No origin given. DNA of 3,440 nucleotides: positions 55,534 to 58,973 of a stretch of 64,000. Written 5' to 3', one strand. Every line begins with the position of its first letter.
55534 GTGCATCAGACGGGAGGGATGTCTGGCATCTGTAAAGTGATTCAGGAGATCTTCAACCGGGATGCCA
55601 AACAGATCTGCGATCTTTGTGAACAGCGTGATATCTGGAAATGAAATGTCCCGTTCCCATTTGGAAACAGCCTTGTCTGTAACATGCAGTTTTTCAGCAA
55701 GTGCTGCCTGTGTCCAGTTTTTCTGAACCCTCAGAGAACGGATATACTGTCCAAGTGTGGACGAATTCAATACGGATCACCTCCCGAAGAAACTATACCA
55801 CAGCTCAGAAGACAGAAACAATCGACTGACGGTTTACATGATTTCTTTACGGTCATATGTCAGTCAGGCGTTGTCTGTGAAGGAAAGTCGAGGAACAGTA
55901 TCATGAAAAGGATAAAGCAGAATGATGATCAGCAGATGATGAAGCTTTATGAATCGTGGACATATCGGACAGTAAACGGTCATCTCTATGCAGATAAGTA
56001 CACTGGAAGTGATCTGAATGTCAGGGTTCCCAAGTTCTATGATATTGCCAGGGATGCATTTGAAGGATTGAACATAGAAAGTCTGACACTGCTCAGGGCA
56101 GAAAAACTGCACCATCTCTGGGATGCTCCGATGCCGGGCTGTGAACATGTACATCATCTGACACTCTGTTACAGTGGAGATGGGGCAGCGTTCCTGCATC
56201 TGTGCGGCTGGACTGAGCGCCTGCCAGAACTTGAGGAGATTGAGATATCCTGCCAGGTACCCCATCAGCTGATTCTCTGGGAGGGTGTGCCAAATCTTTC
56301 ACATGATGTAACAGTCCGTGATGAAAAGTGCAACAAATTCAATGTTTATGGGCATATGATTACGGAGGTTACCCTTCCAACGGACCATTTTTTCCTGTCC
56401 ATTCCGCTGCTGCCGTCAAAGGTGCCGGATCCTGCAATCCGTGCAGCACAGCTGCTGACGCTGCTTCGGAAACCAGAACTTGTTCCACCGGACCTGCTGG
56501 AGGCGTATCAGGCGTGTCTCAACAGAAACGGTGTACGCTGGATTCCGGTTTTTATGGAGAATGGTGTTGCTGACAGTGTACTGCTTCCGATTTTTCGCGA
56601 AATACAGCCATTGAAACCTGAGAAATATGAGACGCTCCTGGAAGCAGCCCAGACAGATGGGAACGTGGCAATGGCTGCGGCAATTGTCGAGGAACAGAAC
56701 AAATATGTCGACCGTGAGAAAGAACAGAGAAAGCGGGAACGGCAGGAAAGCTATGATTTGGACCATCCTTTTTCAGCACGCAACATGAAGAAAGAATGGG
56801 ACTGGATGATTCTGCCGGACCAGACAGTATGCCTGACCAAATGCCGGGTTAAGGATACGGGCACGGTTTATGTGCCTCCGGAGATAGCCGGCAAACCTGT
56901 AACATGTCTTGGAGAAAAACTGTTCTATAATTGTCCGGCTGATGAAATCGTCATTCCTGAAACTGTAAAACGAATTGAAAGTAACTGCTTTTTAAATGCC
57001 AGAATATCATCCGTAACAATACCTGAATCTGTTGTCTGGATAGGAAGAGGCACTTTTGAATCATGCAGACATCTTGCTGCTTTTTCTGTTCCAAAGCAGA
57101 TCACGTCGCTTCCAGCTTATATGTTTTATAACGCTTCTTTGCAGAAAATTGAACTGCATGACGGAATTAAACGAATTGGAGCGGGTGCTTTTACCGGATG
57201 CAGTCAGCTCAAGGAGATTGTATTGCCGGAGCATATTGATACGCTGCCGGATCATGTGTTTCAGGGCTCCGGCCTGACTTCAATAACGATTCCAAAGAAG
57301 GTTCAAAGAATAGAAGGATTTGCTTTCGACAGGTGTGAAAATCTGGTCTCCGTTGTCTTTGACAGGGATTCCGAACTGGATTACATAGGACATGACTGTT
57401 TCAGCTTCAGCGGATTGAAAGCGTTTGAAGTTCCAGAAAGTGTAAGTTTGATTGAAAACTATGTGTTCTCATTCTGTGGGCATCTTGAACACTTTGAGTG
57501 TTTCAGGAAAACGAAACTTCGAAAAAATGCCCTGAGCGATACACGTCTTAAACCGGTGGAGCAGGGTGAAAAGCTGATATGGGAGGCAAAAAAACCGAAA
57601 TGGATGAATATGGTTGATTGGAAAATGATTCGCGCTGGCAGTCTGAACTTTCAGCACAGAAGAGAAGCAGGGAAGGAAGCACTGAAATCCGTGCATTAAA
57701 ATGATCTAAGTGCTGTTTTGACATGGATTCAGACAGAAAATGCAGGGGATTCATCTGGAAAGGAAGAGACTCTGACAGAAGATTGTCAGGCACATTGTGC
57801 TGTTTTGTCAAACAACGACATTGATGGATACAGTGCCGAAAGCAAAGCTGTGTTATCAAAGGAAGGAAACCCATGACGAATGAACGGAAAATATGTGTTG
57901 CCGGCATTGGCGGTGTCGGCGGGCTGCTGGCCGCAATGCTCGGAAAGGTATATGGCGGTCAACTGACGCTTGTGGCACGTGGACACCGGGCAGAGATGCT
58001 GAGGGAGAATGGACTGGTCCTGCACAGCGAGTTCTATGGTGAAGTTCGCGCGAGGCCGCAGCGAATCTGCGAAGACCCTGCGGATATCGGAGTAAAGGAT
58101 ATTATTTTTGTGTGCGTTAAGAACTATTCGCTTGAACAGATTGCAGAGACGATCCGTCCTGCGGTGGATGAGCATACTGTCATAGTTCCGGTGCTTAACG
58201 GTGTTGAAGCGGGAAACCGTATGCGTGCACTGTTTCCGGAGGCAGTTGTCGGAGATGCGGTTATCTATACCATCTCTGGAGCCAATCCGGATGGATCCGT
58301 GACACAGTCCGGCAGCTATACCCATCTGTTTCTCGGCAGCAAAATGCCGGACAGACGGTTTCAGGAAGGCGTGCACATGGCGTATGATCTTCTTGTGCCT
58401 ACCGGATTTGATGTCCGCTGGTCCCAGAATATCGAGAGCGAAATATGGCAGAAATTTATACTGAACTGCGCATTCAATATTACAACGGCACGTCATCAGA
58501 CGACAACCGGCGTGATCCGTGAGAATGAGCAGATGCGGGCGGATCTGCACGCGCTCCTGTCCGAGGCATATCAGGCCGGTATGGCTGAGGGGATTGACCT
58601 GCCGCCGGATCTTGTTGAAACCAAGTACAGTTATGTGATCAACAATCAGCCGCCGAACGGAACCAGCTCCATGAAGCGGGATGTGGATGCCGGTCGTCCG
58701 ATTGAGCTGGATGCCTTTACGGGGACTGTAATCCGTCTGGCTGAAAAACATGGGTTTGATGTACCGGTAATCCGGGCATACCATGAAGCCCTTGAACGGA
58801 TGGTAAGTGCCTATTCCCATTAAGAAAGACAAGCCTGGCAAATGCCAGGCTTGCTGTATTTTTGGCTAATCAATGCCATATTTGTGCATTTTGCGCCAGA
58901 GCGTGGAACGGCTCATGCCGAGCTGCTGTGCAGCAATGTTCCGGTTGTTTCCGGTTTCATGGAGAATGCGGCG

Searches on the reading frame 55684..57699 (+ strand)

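Call 15: search_protein_families(library=pfam, proteins=[window:55684-57699:+])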
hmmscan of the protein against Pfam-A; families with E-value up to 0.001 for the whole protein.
window:55684-57699:+ (671 aa): 1 family
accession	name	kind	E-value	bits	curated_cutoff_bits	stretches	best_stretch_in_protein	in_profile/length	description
PF13306.12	LRR_5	-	6.4e-48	162.3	27.7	2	409-529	3-123/127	BspA type Leucine rich repeat region (6 copies)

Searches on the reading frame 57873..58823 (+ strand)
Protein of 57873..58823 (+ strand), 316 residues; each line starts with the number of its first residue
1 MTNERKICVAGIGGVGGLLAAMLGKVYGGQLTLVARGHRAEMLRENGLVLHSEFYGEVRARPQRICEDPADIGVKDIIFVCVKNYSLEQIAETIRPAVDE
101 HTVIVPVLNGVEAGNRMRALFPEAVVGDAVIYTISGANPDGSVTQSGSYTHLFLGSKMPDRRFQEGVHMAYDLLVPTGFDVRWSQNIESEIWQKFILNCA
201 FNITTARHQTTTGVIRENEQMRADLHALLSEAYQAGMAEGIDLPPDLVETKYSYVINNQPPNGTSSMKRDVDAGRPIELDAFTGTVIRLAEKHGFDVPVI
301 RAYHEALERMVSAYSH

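Call 15: search_protein_families(library=pfam, proteins=[window:57873-58823:+])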
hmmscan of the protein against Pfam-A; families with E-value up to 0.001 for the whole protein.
window:57873-58823:+ (316 aa): 2 families
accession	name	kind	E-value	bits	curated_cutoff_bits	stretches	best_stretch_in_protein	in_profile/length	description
PF02558.23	ApbA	-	2.5e-28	99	22.2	1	7-153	1-144/150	Ketopantoate reductase PanE/ApbA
PF08546.17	ApbA_C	-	4.4e-27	95.3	22.7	1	186-308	1-122/125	Ketopantoate reductase PanE/ApbA C terminal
